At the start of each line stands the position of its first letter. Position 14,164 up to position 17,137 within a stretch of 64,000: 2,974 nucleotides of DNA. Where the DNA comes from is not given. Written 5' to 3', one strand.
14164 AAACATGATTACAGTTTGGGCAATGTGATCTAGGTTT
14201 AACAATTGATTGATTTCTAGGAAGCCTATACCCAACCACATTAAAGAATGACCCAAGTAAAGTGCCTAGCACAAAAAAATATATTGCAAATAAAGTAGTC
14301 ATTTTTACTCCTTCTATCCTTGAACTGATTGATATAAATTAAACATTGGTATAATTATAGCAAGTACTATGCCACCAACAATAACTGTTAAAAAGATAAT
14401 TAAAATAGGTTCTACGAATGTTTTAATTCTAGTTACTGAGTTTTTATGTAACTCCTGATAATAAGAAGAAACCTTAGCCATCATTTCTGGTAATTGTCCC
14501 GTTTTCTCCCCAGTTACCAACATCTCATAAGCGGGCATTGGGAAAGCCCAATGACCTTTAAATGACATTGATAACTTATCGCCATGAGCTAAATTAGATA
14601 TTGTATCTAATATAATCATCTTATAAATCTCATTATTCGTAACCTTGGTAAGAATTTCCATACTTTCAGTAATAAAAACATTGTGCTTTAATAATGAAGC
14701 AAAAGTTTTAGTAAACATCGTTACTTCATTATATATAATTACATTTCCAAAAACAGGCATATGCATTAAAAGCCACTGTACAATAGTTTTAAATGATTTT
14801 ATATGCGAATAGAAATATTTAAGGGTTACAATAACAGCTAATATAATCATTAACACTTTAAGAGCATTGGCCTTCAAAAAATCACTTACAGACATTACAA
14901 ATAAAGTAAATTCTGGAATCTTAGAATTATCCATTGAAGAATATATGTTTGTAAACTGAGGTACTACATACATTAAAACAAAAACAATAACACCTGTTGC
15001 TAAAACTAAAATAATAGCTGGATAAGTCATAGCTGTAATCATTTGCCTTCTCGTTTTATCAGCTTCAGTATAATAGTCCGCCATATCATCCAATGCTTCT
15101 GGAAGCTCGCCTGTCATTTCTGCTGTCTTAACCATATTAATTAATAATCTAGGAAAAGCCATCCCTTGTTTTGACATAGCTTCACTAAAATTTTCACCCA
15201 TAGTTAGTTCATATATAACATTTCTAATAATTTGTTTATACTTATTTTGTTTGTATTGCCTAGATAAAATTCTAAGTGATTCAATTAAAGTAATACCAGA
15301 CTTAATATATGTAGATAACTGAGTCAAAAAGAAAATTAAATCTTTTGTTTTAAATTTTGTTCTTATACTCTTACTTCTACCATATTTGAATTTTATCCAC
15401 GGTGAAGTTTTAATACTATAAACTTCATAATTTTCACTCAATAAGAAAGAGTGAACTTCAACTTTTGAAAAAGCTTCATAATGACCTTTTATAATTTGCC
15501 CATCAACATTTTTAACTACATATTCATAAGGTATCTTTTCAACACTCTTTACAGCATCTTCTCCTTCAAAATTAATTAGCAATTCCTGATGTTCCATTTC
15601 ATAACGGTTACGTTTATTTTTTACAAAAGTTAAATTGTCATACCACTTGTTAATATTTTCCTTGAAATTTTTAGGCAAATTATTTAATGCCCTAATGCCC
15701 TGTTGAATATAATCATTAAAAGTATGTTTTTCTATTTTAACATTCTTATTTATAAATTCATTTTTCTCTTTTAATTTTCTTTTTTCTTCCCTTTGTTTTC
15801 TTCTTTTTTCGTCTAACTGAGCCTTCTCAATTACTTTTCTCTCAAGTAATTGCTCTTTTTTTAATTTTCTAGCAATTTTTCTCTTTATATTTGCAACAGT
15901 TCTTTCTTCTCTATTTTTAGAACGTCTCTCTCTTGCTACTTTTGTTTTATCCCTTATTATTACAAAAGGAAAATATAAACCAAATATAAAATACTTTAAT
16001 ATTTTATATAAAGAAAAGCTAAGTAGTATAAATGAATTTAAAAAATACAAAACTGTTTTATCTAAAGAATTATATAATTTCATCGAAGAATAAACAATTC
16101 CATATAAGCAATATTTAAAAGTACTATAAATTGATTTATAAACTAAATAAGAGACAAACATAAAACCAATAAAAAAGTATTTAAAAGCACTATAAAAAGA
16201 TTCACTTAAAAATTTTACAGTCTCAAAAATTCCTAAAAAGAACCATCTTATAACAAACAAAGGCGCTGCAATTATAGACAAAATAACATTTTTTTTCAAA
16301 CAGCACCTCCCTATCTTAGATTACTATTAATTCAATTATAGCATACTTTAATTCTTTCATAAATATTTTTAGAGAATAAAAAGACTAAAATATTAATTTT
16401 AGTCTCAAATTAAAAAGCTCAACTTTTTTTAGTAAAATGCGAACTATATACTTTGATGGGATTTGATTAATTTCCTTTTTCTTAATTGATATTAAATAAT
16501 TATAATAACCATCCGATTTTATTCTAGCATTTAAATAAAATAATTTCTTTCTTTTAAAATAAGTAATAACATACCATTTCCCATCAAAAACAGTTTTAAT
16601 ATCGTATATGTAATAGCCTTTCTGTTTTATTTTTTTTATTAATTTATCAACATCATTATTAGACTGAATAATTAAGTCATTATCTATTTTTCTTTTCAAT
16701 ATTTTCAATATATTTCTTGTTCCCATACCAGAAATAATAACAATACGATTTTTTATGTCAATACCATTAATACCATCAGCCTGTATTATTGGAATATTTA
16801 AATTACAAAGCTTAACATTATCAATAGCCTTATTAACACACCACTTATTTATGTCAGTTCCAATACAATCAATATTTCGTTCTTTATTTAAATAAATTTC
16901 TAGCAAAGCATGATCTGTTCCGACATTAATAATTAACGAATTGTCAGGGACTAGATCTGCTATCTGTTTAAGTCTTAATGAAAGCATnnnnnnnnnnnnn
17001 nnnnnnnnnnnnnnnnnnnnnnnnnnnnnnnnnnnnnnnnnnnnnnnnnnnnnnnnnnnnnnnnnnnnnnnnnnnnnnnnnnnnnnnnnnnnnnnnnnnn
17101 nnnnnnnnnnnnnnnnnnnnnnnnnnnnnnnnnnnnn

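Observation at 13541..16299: Prepilin peptidase next to a PilC/GspF platform protein with an extra membrane plus KR-rich N-terminal module; no ATPase or pilins adjacent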

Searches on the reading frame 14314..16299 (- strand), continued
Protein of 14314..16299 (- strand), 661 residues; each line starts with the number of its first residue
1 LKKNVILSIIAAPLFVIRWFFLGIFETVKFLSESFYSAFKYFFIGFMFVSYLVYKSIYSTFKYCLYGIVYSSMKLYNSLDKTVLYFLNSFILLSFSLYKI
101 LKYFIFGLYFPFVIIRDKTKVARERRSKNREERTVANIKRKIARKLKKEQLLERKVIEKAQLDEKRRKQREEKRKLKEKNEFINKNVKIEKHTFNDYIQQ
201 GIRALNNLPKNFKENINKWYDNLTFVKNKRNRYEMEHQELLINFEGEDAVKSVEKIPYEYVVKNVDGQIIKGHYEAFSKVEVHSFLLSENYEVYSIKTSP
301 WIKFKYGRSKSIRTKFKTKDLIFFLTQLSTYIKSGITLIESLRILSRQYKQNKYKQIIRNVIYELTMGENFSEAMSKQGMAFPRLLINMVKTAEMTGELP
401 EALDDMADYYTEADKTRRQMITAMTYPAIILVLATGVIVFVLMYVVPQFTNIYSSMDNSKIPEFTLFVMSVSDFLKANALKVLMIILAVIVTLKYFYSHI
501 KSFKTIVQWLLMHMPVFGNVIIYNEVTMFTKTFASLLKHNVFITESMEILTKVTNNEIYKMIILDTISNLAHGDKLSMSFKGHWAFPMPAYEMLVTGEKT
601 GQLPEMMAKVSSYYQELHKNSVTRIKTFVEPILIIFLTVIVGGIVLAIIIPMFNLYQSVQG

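Call 72: find_encoding_contigs(protein=P0145, flank=8000, max_places=1)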
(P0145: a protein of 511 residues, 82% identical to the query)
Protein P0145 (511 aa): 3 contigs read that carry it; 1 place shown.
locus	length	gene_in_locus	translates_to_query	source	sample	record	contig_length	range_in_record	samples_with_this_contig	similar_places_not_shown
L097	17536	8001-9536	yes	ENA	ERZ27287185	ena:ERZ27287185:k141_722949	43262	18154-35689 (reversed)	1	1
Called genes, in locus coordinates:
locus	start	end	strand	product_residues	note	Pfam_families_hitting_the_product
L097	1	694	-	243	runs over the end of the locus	PF00005:ABC_tran, PF13304:AAA_21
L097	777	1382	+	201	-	PF01205:Impact_N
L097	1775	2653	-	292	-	PF07963:N_methyl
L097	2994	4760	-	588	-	PF01541:GIY-YIG, PF27096:UvrC_M, PF22920:UvrC_RNaseH, PF08459:UvrC_RNaseH_dom, PF14520:HHH_5 (faint)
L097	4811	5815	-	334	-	PF13180:PDZ_2 (weak), PF05362:Lon_C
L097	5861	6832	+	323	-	PF07670:Gate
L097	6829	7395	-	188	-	-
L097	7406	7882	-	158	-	-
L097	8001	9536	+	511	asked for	PF00437:T2SSE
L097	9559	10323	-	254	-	PF06750:A24_N_bact, PF01478:Peptidase_A24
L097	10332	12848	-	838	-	PF00482:T2SSF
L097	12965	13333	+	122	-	PF14181:YqfQ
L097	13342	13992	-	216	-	PF12847:Methyltransf_18, PF13847:Methyltransf_31 (faint), PF04816:TrmK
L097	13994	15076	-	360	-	PF03979:Sigma70_r1_1, PF00140:Sigma70_r1_2, PF04542:Sigma70_r2, PF04539:Sigma70_r3, PF04545:Sigma70_r4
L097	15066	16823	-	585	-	PF01807:Zn_ribbon_DnaG, PF08275:DNAG_N, PF01751:Toprim, PF13362:Toprim_3 (weak), PF13662:Toprim_4, PF13155:Toprim_2, PF10410:DnaB_bind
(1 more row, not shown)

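Call 73: find_encoding_contigs(protein=P0188, flank=8000, max_places=1)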
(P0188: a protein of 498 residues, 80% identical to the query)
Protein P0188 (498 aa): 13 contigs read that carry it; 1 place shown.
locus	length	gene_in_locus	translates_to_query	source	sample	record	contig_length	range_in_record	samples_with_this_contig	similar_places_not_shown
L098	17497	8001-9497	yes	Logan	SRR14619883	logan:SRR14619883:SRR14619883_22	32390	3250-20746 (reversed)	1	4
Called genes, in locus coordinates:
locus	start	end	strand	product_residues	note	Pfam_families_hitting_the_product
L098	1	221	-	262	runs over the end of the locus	-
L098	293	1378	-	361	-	PF03054:tRNA_Me_trans, PF20259:tRNA_Me_trans_M, PF20258:tRNA_Me_trans_C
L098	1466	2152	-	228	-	PF01944:SpoIIM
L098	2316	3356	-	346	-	PF03418:Peptidase_A25, PF06866:DUF1256 (faint)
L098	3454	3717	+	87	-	PF01649:Ribosomal_S20p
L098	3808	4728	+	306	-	PF01841:Transglut_core (weak)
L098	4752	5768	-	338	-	PF13180:PDZ_2, PF00595:PDZ (weak), PF05362:Lon_C, PF17820:PDZ_6 (weak)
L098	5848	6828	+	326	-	PF07670:Gate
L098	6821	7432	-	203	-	PF07963:N_methyl (weak)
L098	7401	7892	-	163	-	-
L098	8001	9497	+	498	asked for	PF00437:T2SSE, PF13173:AAA_14 (weak)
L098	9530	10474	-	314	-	PF06144:DNA_pol3_delta, PF21694:DNA_pol3_delta_C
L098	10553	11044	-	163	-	-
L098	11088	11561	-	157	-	PF07456:Hpre_diP_synt_I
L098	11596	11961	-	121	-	PF07009:NusG_II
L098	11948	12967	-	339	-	PF02424:ApbE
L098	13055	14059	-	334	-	PF13439:Glyco_transf_4, PF00534:Glycos_transf_1, PF13692:Glyco_trans_1_4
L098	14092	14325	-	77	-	PF05239:PRC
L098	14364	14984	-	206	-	PF01832:Glucosaminidase (weak)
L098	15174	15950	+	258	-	PF08281:Sigma70_r4_2 (faint), PF04542:Sigma70_r2, PF04539:Sigma70_r3, PF01381:HTH_3 (faint), PF04545:Sigma70_r4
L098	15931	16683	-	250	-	-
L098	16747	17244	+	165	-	PF18955:DUF5698, PF10035:DUF2179 (faint)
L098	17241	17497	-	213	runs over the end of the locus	PF03009:GDPD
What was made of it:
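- Call 73: a second pilB-holA arrangement (L098). L098 shows the same detached module (call 73).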

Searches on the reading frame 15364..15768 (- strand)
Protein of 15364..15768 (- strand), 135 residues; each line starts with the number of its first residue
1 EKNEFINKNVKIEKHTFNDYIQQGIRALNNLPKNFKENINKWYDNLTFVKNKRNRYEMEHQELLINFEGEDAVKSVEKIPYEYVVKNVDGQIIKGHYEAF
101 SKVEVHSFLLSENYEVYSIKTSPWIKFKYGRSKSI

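Call 51: predict_structure(alignment_id=A2)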
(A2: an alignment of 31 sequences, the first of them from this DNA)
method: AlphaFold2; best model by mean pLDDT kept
length: 135 residues; sequences in the alignment: 31
mean_pLDDT: 73.9   pTM: 0.46
mean pLDDT of the five models: 73.9, 70.9, 66.7, 65.7, 63.7
residues with pLDDT >= 90: 3; 70-90: 91; 50-70: 33; < 50: 8
segments of 3 or more residues with pLDDT < 50: 1-4
pLDDT, mean of each block of 10 residues (from residue 1): 49 65 73 75 75 67 60 79 89 88 87 86 80 50
secondary structure, 60 per line:
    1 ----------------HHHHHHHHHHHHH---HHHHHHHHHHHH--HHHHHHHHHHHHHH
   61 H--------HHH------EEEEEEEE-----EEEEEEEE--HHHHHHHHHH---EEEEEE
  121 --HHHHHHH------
elements in order: H17-29 H33-44 H47-61 E79-86 E92-99 H102-111 E115-120 H123-129

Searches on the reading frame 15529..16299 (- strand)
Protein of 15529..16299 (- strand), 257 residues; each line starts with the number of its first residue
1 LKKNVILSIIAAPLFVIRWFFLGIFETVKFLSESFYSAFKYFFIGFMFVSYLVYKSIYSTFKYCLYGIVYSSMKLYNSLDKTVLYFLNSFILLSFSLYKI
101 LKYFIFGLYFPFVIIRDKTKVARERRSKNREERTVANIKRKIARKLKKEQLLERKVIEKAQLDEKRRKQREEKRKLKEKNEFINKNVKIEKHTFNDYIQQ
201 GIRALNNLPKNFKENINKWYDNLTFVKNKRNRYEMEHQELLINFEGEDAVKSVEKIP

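Call 43: search_solved_structures(query=window:15529-16299:-, max_evalue=10)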
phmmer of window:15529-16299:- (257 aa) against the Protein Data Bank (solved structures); distinct sequences matched with E-value up to 10: 1.
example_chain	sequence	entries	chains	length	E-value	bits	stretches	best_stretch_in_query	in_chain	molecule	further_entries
9axt_BS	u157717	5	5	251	2.5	11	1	123-213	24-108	Large ribosomal subunit protein uL30C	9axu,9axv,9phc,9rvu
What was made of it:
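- Tried and rejected: The PDB sequence search finds nothing (call 43).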

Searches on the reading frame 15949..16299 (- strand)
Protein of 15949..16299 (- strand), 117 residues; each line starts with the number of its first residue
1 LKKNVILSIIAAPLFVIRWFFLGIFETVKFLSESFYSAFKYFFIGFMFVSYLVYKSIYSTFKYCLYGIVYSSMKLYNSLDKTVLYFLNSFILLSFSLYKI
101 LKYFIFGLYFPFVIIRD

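Call 62: search_protein_representatives(protein=window:15949-16299:-)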
Query: 117 residues. Proteins with E-value up to 0.001 (for the whole library): 0; up to 1e-10: 0; up to 1e-30: 0. The best 0 are listed.
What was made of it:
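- Tried and rejected: Sequence search with aa 1-117. phmmer against 1.84 billion representatives gave 0 hits at E <= 0.001 (call 62).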

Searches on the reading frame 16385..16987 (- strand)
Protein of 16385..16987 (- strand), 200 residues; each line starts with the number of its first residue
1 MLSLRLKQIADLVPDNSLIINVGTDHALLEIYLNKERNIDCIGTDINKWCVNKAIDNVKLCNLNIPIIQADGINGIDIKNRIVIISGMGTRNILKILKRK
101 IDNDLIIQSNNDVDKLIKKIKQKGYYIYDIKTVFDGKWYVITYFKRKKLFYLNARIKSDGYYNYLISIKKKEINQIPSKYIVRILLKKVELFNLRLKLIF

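Call 5: search_protein_families(library=pfam, proteins=[window:16385-16987:-], max_evalue=0.01)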
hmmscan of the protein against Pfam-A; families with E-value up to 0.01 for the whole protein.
window:16385-16987:- (200 aa): 2 families
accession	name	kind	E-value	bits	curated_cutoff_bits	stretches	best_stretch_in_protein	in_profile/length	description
PF12847.13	Methyltransf_18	-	4.3e-24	85.7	27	1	2-140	1-149/151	Methyltransferase domain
PF04816.18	TrmK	-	6.1e-16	59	27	1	20-148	2-141/205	tRNA (adenine(22)-N(1))-methyltransferase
